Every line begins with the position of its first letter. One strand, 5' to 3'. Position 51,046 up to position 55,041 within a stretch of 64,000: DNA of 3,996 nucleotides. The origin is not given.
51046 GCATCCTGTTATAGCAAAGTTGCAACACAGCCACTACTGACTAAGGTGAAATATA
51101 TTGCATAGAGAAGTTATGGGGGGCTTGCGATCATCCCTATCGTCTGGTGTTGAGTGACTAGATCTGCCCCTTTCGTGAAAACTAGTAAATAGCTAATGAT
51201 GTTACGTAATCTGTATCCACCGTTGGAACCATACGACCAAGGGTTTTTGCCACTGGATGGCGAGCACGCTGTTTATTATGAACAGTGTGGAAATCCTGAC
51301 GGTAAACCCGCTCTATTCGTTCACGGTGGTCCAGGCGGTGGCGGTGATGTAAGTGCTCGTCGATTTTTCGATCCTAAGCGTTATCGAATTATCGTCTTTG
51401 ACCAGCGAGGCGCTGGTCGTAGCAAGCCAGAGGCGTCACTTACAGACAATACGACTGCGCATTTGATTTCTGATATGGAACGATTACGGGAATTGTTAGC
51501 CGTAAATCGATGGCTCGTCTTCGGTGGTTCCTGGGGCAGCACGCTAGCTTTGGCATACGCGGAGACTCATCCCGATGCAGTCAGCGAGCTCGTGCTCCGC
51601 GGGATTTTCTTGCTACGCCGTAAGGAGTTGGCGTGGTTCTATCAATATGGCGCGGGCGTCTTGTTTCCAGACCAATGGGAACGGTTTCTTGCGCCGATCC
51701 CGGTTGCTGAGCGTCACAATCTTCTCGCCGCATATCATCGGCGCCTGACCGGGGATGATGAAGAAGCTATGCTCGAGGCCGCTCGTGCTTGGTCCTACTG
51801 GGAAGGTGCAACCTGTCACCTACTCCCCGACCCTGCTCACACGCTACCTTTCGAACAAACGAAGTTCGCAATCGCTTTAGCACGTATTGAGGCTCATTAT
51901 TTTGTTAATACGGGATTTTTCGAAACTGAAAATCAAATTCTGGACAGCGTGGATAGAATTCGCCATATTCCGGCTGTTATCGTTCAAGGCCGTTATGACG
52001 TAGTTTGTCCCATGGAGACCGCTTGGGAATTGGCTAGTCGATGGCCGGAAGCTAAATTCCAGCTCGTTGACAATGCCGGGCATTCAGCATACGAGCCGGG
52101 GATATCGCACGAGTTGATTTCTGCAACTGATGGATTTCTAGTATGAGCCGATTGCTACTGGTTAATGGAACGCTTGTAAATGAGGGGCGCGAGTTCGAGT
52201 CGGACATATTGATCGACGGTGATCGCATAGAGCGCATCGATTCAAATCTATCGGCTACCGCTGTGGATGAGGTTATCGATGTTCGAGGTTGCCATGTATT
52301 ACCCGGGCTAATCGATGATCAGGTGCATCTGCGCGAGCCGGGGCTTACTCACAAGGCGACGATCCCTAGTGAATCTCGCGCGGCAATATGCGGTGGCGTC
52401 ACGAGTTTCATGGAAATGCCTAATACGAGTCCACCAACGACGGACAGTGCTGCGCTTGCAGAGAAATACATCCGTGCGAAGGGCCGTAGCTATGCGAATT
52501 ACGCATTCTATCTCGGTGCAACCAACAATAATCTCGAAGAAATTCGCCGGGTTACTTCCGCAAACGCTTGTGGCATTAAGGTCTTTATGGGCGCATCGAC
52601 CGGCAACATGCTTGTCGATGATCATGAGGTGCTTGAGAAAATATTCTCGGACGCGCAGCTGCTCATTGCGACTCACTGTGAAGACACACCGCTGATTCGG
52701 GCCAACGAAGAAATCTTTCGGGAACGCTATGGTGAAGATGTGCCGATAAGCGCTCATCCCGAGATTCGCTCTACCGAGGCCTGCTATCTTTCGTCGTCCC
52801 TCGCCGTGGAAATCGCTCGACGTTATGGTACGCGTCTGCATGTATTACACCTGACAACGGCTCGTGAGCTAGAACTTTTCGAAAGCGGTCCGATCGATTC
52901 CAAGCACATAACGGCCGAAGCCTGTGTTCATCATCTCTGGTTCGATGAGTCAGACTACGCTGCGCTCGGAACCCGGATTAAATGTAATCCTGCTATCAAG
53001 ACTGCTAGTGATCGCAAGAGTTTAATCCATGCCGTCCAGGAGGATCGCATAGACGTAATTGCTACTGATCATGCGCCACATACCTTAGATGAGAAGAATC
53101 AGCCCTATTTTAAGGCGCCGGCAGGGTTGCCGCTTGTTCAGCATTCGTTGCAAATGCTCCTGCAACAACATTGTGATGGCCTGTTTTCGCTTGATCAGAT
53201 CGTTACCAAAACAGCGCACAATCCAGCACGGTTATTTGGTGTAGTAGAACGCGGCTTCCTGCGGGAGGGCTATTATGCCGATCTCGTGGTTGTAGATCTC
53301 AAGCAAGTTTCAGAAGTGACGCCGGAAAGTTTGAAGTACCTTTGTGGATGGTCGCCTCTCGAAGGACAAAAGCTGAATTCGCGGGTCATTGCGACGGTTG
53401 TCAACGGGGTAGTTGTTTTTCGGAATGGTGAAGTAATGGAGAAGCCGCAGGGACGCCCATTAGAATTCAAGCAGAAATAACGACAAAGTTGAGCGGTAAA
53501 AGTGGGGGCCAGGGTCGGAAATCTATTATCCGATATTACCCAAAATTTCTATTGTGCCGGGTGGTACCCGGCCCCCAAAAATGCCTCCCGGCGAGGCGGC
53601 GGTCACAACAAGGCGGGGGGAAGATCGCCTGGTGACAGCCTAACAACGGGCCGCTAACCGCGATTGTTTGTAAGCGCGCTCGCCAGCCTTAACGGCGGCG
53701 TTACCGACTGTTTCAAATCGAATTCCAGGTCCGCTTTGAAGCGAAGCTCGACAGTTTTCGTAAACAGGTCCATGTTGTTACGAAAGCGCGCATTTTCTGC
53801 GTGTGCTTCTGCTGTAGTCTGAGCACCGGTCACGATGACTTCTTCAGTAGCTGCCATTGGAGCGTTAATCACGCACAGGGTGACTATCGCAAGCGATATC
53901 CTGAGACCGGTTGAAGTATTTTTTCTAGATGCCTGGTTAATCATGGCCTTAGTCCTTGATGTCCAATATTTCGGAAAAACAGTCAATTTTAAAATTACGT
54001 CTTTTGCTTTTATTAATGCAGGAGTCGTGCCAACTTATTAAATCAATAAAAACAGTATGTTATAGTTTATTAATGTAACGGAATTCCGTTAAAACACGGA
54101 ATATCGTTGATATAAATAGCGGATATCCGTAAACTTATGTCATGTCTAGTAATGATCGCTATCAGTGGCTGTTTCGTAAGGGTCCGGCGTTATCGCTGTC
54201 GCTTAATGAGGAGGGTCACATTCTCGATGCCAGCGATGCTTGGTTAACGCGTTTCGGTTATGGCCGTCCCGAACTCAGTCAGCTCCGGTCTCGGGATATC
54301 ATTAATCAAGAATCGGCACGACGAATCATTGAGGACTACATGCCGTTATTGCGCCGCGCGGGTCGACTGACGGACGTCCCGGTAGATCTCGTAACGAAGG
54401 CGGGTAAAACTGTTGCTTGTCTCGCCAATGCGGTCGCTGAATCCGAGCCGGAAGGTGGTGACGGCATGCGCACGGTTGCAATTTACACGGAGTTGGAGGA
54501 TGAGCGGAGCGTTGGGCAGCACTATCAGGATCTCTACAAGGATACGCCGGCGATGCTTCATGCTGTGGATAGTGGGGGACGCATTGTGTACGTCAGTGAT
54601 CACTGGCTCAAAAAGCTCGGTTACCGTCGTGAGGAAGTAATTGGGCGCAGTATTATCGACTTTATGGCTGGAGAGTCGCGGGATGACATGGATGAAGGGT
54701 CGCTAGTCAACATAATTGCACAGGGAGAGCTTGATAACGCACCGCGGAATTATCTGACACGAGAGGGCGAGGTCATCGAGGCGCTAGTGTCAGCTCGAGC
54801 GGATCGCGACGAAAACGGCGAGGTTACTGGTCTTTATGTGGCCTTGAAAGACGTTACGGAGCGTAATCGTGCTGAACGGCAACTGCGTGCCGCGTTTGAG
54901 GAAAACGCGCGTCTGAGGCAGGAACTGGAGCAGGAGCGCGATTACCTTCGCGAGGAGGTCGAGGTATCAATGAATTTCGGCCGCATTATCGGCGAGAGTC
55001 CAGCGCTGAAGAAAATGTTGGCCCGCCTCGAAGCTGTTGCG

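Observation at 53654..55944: Self-contained sigma-54 module: PAS-PAS enhancer-binding protein, three CGGA-N-TCCG palindromes and a near-consensus -24/-12 promoter driving one tiny secreted protein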

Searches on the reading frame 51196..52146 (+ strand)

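Call 3: search_protein_families(library=pfam, proteins=[window:51196-52146:+], max_evalue=0.01)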
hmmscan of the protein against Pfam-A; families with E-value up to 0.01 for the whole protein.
window:51196-52146:+ (316 aa): 4 families
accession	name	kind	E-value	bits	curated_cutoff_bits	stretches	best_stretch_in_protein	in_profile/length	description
PF00561.26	Abhydrolase_1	-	4.4e-31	108.8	25.8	1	40-300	4-242/245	alpha/beta hydrolase fold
PF12146.15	Hydrolase_4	-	1.4e-11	44.6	27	1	63-140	32-112/239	Serine aminopeptidase, S33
PF12697.13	Abhydrolase_6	-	4.3e-09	37.8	26.3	1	40-300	2-208/217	Alpha/beta hydrolase family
PF08386.16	Abhydrolase_4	-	9.4e-05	22.9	21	1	255-302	32-78/103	TAP-like protein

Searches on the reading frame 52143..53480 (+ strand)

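Call 3: search_protein_families(library=pfam, proteins=[window:52143-53480:+], max_evalue=0.01)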
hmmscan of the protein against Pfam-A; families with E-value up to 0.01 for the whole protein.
window:52143-53480:+ (445 aa): 2 families
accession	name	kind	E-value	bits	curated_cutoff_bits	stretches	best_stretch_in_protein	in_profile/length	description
PF01979.26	Amidohydro_1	-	1.2e-20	74.5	25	1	52-425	2-345/345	Amidohydrolase family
PF07969.17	Amidohydro_3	-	8.4e-11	42.4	29.7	1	346-426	405-472/472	Amidohydrolase family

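Call 20: search_protein_families(library=ncbifam, proteins=[window:52143-53480:+], max_evalue=0.01)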
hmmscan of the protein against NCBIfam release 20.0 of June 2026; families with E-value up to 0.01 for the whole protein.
window:52143-53480:+ (445 aa): 65 families (the best 25 are shown)
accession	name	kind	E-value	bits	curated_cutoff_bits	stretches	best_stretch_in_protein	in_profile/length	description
NF006688.0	PRK09236.1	equivalog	5.3e-209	694.5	535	1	1-443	1-443/444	dihydroorotase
NF005751.0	PRK07575.1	equivalog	5.3e-143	476.6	529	1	5-444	6-438/440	dihydroorotase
NF006559.0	PRK09060.1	equivalog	2.6e-127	424.8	482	1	4-444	7-440/444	dihydroorotase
NF002668.0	PRK02382.1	equivalog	5e-92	308.9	452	1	8-437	4-423/436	dihydroorotase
TIGR00857.1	pyrC_multi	subfamily_domain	3.9e-89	299.5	279.05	1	16-428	2-411/412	dihydroorotase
NF004839.0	PRK06189.1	equivalog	5.8e-81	272.4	631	1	4-440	5-445/451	allantoinase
NF003271.0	PRK04250.1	equivalog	2.2e-79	267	405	1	5-443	4-405/407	dihydroorotase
TIGR03178.1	allantoinase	equivalog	8.5e-77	258.8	357.85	1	5-441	3-440/441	allantoinase AllB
NF006837.0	PRK09357.1-2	equivalog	1.1e-64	218.6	575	1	4-430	3-426/428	dihydroorotase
NF006841.0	PRK09357.2-2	equivalog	1e-60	205.7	640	1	14-428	13-419/421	dihydroorotase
NF006839.0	PRK09357.1-4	equivalog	1.3e-60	205.2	576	1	4-427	2-421/422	dihydroorotase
NF006844.0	PRK09357.2-5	equivalog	1e-59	202.6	701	1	1-427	1-421/422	dihydroorotase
NF006836.0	PRK09357.1-1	equivalog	6.6e-59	199.7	538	1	6-432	5-430/432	dihydroorotase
TIGR02033.1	D-hydantoinase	equivalog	1.8e-56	192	393.25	1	4-438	1-450/454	dihydropyrimidinase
NF058539.1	ergo_uti2_ErtD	equivalog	4.4e-55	187.4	650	1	6-435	5-439/449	hydantoin-5-propionate amidohydrolase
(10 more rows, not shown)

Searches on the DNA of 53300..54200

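Call 82: search_rna_families(source=window, start=53300, end=54200, threshold=evalue, max_evalue=10)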
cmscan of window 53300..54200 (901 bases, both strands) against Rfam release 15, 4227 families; matches with E-value up to 10: 2.
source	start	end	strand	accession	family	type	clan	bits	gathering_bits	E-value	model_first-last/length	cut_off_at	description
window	53945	54044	-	RF00625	P11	Gene;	-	18.2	70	0.16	1-139/139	no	Pseudomonas sRNA P11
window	53409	53466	+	RF01134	sR30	Gene; snRNA; snoRNA; CD-box;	-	11.4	38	4.7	1-57/57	no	Small nucleolar RNA sR30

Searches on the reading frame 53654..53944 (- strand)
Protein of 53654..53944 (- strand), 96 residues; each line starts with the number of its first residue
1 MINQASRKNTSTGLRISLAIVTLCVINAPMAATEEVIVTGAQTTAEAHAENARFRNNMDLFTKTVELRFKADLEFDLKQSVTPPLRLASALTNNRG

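Call 3: search_protein_families(library=pfam, proteins=[window:53654-53944:-], max_evalue=0.01)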
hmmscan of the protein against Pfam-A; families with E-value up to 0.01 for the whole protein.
window:53654-53944:- (96 aa): 0 families

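Call 7: find_homologous_proteins(query=window:53654-53944:-, max_evalue=0.01)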
Query window:53654-53944:- (96 aa): 25 proteins with E <= 0.01 among 25 candidates.
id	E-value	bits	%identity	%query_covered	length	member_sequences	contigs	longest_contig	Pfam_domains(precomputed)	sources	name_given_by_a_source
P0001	1.9e-50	186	96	100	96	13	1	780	-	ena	-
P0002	3.3e-45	169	89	100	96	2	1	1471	-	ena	-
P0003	3.3e-31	125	65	100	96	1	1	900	-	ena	-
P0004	3.7e-29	118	65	100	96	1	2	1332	-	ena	-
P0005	1.5e-28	116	65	100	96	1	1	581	-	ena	-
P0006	1.6e-28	116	61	100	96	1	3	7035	-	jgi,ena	jgi:hypothetical protein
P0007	5.2e-28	114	67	86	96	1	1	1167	-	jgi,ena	-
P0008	3.1e-27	112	61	100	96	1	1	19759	-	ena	-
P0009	5.0e-27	111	60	100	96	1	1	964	-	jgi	jgi:hypothetical protein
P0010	5.4e-27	111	61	100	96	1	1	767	-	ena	-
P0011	2.4e-26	109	60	100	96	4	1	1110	-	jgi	jgi:hypothetical protein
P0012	1.8e-25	106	72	74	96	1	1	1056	-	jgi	jgi:hypothetical protein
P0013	1.1e-24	104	68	83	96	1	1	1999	-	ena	-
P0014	1.5e-24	103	66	86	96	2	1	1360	-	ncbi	-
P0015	4.6e-24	102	68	83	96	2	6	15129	-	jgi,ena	-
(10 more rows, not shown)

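Call 9: find_encoding_contigs(protein=P0008, flank=6000, max_places=3)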
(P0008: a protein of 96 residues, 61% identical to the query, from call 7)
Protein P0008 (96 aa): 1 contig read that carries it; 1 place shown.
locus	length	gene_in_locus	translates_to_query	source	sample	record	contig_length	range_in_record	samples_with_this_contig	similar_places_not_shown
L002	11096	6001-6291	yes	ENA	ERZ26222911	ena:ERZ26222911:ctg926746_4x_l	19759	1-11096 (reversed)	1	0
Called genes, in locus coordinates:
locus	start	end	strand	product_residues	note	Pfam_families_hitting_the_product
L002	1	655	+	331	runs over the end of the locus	PF00174:Oxidored_molyb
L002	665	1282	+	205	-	PF01794:Ferric_reduct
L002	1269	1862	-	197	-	PF08239:SH3_3 (weak)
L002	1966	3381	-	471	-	PF02113:Peptidase_S13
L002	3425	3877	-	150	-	-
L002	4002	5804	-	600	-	PF13188:PAS_8 (faint), PF00989:PAS, PF08448:PAS_4, PF13426:PAS_9, PF00158:Sigma54_activat, PF14532:Sigma54_activ_2, PF07728:AAA_5, PF25601:AAA_lid_14, +1 more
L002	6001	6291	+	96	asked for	-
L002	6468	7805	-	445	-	PF01979:Amidohydro_1, PF12890:DHOase (weak), PF07969:Amidohydro_3 (weak)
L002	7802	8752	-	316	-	PF00561:Abhydrolase_1, PF12146:Hydrolase_4 (weak)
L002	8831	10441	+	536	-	PF00496:SBP_bac_5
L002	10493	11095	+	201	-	?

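Call 10: find_encoding_contigs(protein=P0015, flank=6000, max_places=3)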
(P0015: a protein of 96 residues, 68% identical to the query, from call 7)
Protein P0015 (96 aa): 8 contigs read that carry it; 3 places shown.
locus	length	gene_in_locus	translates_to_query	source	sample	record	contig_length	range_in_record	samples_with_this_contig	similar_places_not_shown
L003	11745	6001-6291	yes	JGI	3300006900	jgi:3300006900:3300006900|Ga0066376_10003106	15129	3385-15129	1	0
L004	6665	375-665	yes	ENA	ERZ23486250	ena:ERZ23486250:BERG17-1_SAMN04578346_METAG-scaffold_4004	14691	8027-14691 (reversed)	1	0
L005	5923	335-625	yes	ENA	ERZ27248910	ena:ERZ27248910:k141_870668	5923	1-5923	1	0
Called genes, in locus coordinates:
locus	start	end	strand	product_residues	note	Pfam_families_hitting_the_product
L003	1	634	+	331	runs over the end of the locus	PF00174:Oxidored_molyb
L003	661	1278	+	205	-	PF01794:Ferric_reduct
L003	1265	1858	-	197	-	PF08239:SH3_3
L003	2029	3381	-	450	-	PF02113:Peptidase_S13, PF13354:Beta-lactamase2 (faint)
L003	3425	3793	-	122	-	-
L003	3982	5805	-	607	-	PF13188:PAS_8 (faint), PF00989:PAS, PF08448:PAS_4, PF13426:PAS_9, PF00158:Sigma54_activat, PF14532:Sigma54_activ_2, PF07728:AAA_5 (weak), PF25601:AAA_lid_14, +2 more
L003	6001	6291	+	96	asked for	-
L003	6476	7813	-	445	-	PF01979:Amidohydro_1, PF12890:DHOase, PF07969:Amidohydro_3 (weak)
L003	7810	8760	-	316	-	PF00561:Abhydrolase_1, PF12697:Abhydrolase_6, PF12146:Hydrolase_4 (weak)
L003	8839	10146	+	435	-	PF00496:SBP_bac_5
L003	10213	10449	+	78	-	-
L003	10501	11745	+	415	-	?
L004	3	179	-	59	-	?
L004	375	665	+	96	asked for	-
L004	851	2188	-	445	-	PF01979:Amidohydro_1, PF12890:DHOase, PF07969:Amidohydro_3 (weak)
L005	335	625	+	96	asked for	-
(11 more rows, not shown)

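Call 13: find_related_loci(query=A1, collection=genome_contigs, flank=5000)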
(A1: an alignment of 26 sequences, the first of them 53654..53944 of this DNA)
Query A1 (96 aa) in genome_contigs; peptide patterns used: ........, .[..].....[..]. (x = any residue, [..] = any of these).
41 stretches matched a pattern; 4 encode a relative of the query (tblastn E <= 1e-3); 4 distinct loci.
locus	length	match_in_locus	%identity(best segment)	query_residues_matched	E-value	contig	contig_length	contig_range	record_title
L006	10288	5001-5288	65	1-96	2e-37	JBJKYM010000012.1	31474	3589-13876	MAG: Candidatus Rariloculaceae bacterium isolate LRMED-395 Gammaproteobacteria-LRMED-395-C2270, whole genome shotgun seq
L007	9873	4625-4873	66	14-96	2e-33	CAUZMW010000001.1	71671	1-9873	MAG: Gammaproteobacteria bacterium isolate CB6_Bottom.41 genome assembly, contig: Ga0310122_10000055, whole genome shotg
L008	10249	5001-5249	60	14-96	1e-31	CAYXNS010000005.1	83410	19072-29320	MAG TPA_asm: uncultured Gammaproteobacteria bacterium isolate SRP308112_co1_437 genome assembly, contig: NODE_201_length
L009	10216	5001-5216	69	25-96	2e-30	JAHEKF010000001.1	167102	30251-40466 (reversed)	MAG: Rhodospirillaceae bacterium isolate Ww577 NODE_42_length_167102_cov_6.960864, whole genome shotgun sequence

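Call 20: search_protein_families(library=ncbifam, proteins=[window:53654-53944:-], max_evalue=0.01)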
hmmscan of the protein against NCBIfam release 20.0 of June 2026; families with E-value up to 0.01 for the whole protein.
window:53654-53944:- (96 aa): 0 families

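Call 35: predict_structure(alignment_id=A1)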
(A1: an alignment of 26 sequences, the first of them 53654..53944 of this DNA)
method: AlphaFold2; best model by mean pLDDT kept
length: 96 residues; sequences in the alignment: 26
mean_pLDDT: 73.8   pTM: 0.35
mean pLDDT of the five models: 73.8, 68.9, 67.6, 67.2, 65.9
residues with pLDDT >= 90: 21; 70-90: 34; 50-70: 38; < 50: 3
segments of 3 or more residues with pLDDT < 50: none
pLDDT, mean of each block of 10 residues (from residue 1): 53 74 71 65 83 93 92 84 59 56
secondary structure, 60 per line:
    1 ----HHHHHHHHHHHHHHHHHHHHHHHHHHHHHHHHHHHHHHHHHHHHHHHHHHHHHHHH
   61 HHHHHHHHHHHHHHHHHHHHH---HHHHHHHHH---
elements in order: H5-81 H85-93

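Call 36: search_protein_representatives(alignment_id=A1)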
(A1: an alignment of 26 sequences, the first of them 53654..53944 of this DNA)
Query: 26 sequences, 96 profile positions. Proteins with E-value up to 0.001 (for the whole library): 33; up to 1e-10: 6; up to 1e-30: 1. The best 33 are listed.
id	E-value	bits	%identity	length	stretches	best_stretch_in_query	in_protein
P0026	2.5e-34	133.6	-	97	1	1-96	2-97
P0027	5.0e-18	81.3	-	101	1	14-90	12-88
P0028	2.8e-14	69.3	-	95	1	13-96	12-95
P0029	1.2e-13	67.3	-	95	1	16-96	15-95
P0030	1.2e-12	64.1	-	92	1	21-96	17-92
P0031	5.1e-11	58.8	-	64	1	33-96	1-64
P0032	2.7e-10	56.5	-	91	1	15-96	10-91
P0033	4.6e-10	55.8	-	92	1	20-95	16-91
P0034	1.7e-09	54.0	-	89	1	19-96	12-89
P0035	7.0e-09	52.0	-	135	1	17-87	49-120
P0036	4.9e-08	49.3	-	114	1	7-89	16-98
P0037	5.0e-08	49.2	-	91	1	15-91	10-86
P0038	1.4e-07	47.8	-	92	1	21-91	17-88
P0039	3.4e-07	46.6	-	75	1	23-96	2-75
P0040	5.4e-07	45.9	-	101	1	12-96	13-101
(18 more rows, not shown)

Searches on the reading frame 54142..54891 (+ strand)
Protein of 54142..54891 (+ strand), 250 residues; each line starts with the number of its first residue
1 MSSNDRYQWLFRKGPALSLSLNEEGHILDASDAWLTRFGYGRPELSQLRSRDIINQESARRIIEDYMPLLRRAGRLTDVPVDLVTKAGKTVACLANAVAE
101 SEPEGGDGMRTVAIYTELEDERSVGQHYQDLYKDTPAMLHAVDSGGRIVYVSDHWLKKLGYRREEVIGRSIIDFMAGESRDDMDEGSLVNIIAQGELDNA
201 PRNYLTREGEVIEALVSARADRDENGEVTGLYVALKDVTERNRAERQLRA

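Call 74: search_solved_structures(query=window:54142-54891:+, max_evalue=0.01)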
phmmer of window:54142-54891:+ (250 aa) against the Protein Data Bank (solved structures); distinct sequences matched with E-value up to 0.01: 17.
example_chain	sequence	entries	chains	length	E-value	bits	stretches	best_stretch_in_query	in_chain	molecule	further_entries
6e3s_B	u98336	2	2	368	8e-06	28.7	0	129-210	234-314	Endothelial PAS domain-containing protein 1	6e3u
4zp4_B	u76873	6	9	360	9.7e-06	28.4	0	129-209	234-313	Endothelial PAS domain-containing protein 1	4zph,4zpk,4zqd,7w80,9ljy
6e3t_B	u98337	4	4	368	1e-05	28.3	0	129-209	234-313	Endothelial PAS domain-containing protein 1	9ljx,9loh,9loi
8vhg_A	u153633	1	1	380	1.1e-05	28.2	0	129-209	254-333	Endothelial PAS domain-containing protein 1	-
9of0_A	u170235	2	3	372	4.6e-05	26.2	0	129-209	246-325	Endothelial PAS domain-containing protein 1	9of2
3bwl_A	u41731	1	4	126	0.00015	24.5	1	126-180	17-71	Sensor protein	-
4mn5_A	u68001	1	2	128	0.00019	24.2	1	140-247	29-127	Sensor protein kinase WalK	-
7duc_A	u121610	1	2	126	0.00061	22.5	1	140-247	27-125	Sensor protein kinase WalK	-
9ofu_A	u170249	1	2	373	0.0014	21.3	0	141-207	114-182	Hypoxia-inducible factor 1-alpha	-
3gec_A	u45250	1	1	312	0.0043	19.8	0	143-185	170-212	Period circadian protein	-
3mjq_A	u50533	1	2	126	0.0043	19.8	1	138-245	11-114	uncharacterized protein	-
4zpr_B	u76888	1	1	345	0.0044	19.7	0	141-185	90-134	Hypoxia-inducible factor 1-alpha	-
4mn6_A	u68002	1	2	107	0.0051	19.5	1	140-241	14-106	Sensor protein kinase WalK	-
8q5f_A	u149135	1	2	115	0.0053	19.5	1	147-229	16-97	miniSOG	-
3rty_A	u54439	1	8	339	0.0055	19.4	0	143-185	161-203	Period circadian protein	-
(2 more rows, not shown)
